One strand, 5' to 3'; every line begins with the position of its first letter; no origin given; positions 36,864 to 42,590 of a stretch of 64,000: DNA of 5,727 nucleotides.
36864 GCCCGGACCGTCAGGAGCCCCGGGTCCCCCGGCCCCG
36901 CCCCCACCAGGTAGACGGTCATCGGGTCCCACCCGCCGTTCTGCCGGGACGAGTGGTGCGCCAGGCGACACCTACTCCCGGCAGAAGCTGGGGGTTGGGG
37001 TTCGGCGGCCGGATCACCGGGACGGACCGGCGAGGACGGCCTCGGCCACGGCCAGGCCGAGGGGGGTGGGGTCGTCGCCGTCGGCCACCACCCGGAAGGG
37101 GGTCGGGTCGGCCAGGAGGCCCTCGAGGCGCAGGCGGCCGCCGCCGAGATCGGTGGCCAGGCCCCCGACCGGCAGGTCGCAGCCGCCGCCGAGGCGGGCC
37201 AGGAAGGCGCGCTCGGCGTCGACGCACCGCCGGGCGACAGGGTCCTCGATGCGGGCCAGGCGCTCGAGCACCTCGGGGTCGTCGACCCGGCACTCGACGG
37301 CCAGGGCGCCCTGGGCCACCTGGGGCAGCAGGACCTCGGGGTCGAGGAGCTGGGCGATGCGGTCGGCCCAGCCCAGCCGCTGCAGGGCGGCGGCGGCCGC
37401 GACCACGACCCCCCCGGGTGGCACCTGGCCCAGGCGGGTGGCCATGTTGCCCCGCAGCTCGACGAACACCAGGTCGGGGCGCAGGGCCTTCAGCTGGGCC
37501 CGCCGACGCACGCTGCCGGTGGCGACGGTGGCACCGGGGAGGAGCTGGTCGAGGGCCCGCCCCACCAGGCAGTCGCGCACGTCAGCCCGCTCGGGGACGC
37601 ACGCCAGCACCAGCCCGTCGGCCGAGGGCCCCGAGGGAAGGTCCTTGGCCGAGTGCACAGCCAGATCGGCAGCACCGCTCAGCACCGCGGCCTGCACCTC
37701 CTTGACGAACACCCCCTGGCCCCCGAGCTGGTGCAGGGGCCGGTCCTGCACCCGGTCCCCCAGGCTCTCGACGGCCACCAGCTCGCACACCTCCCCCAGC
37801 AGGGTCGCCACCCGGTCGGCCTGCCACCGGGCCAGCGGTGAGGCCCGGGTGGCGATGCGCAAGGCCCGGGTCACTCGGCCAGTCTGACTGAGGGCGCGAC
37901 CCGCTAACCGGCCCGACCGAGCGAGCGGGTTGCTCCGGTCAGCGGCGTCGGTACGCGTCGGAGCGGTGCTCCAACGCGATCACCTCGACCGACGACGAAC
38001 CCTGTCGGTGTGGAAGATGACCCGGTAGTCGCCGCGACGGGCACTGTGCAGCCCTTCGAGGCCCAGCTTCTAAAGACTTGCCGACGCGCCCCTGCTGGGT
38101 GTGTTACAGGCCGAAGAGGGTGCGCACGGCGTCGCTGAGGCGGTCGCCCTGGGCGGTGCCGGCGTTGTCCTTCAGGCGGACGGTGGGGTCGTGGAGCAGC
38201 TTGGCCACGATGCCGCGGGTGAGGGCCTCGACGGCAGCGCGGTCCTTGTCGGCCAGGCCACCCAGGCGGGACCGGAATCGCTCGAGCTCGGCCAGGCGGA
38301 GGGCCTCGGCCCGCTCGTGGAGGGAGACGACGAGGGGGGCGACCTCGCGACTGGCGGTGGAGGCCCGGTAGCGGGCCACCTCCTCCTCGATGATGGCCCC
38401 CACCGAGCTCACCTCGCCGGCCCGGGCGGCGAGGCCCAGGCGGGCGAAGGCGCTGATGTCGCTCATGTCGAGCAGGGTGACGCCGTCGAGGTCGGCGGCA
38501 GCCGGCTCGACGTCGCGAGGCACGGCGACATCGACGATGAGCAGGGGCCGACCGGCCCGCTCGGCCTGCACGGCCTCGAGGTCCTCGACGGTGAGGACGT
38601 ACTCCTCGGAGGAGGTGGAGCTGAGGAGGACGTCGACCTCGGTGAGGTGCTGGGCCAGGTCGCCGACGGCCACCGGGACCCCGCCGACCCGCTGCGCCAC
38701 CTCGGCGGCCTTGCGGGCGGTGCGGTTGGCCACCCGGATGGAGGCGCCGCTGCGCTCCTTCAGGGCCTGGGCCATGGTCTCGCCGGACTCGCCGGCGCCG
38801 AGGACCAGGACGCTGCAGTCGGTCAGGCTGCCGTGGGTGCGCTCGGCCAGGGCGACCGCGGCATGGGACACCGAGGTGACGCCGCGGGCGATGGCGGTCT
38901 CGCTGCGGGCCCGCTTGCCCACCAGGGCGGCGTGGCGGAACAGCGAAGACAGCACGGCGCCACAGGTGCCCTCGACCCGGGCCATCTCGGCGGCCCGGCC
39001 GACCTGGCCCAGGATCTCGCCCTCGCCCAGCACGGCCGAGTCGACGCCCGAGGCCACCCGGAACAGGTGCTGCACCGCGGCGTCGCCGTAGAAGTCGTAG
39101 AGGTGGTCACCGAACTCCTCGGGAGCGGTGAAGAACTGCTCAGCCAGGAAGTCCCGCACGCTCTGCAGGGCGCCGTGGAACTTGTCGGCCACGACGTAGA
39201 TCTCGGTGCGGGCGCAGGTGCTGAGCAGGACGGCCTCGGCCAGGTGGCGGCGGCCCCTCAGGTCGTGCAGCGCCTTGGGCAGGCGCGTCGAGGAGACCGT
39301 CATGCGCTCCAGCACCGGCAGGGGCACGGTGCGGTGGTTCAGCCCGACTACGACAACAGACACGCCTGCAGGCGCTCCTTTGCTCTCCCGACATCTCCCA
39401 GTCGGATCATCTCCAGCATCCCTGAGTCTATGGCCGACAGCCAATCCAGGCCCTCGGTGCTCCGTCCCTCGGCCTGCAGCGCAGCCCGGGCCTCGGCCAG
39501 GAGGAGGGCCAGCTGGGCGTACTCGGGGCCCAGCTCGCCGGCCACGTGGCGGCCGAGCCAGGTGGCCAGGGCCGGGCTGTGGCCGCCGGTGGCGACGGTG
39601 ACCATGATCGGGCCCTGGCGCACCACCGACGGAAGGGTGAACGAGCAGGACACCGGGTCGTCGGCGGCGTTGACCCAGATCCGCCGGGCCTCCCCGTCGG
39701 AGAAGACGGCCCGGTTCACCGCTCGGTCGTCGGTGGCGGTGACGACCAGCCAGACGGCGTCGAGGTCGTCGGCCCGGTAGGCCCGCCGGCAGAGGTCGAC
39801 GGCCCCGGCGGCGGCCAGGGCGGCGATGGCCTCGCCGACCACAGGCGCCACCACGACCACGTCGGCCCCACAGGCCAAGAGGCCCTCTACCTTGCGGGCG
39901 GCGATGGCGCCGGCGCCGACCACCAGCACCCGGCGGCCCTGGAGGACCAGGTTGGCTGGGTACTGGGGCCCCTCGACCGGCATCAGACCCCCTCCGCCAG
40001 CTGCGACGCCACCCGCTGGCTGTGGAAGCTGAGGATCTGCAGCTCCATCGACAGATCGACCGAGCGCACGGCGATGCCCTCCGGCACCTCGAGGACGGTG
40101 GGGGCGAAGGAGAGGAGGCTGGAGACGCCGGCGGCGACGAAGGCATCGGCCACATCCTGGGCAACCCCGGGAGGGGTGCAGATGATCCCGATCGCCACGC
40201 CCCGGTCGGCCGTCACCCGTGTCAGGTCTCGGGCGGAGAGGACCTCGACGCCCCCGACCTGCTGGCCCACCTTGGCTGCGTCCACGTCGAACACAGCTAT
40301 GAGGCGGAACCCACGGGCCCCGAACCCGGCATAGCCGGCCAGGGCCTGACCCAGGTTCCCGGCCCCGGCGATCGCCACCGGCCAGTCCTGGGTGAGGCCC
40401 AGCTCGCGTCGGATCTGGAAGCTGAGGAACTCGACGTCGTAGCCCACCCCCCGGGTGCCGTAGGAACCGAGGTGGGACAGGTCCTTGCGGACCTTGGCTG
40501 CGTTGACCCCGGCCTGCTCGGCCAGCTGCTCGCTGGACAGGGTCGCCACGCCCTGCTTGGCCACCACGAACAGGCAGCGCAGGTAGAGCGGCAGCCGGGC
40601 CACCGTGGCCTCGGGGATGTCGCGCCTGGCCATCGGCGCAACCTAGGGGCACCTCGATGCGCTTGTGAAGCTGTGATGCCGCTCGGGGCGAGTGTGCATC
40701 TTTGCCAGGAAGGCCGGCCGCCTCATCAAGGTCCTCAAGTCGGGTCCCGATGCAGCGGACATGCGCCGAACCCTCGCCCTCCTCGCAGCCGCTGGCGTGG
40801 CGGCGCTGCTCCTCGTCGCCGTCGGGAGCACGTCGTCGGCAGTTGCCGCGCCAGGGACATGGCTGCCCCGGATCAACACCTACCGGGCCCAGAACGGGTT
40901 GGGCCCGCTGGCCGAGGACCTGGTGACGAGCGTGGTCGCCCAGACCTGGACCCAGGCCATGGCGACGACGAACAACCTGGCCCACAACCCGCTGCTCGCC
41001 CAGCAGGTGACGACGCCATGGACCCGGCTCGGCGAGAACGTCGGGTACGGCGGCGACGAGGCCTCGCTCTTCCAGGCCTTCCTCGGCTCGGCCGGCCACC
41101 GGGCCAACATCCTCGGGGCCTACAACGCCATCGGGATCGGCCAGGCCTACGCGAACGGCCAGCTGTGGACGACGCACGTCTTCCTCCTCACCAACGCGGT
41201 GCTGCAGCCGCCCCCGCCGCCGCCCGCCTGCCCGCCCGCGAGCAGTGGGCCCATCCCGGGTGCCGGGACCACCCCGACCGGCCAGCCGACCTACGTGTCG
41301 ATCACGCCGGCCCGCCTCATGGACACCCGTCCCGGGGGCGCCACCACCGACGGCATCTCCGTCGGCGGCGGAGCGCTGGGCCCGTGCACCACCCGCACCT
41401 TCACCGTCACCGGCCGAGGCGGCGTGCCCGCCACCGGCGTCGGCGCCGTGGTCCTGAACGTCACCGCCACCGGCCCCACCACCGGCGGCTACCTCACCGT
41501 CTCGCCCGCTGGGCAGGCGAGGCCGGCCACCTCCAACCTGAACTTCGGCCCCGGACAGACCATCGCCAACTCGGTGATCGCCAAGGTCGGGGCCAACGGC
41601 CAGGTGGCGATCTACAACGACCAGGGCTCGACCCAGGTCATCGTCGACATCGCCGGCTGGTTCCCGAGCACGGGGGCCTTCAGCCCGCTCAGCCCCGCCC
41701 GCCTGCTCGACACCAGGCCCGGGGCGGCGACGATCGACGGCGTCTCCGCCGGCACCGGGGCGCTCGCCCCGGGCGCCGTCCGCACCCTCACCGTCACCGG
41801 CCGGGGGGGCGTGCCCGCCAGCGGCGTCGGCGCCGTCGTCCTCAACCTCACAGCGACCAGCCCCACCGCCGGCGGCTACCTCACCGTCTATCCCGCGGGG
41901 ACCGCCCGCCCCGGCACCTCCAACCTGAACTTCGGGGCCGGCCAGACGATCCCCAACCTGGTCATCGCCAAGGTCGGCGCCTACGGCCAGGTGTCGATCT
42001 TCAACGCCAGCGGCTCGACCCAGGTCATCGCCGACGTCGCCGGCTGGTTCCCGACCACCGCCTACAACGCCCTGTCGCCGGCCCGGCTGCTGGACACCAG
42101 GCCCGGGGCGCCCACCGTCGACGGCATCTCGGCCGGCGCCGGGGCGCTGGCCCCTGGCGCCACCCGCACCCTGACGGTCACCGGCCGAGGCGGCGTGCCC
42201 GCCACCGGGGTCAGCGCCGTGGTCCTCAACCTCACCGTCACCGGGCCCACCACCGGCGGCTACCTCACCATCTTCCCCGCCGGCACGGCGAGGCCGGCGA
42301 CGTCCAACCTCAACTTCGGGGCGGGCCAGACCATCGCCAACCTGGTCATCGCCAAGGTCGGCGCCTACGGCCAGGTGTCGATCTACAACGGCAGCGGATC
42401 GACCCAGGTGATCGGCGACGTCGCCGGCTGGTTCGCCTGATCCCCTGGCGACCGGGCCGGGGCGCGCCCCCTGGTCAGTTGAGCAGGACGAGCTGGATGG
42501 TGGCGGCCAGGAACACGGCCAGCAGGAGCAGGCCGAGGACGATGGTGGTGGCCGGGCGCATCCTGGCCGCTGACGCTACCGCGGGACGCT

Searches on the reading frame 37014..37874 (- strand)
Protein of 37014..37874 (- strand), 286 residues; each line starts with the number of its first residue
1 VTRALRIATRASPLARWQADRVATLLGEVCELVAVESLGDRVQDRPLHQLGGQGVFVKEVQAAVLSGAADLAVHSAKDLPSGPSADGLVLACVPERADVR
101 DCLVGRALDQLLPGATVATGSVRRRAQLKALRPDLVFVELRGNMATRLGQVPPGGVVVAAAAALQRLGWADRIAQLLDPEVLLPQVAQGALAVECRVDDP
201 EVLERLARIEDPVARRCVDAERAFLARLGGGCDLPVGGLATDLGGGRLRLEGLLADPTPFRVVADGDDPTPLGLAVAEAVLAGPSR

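Call 68: search_protein_families(library=pfam, proteins=[window:37014-37874:-], max_evalue=0.00001)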
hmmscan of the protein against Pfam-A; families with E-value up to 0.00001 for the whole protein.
window:37014-37874:- (286 aa): 2 families
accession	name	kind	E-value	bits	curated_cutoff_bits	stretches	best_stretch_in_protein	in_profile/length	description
PF01379.25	Porphobil_deam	-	1.1e-65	221.5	22.1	1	5-203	1-206/207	Porphobilinogen deaminase, dipyromethane cofactor binding domain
PF03900.20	Porphobil_deamC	-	8.7e-11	42.5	26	1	217-280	3-72/74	Porphobilinogen deaminase, C-terminal domain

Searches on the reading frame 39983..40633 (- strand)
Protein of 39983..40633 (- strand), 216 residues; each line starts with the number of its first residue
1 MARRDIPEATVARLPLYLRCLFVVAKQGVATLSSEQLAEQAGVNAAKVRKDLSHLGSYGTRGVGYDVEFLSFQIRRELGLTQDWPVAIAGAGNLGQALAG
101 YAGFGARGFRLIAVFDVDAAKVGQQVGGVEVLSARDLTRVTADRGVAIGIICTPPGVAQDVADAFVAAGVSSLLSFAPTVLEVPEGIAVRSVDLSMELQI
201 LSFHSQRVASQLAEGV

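Call 68: search_protein_families(library=pfam, proteins=[window:39983-40633:-], max_evalue=0.00001)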
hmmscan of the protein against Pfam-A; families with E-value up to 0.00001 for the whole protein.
window:39983-40633:- (216 aa): 2 families
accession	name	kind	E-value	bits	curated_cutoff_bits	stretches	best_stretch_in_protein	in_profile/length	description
PF06971.19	Put_DNA-bind_N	-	9.6e-20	70.9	27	1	5-53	1-49/49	Putative DNA-binding protein N-terminus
PF02629.25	CoA_binding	-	1.4e-18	67.9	22.3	1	82-178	2-96/97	CoA binding domain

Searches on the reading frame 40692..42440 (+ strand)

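Call 68: search_protein_families(library=pfam, proteins=[window:40692-42440:+], max_evalue=0.00001)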
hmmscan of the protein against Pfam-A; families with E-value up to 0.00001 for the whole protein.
window:40692-42440:+ (582 aa): 1 family
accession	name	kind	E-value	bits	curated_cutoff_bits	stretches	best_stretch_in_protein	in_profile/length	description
PF00188.32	CAP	-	2.5e-09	38.4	21.1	1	60-155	3-106/117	Cysteine-rich secretory protein family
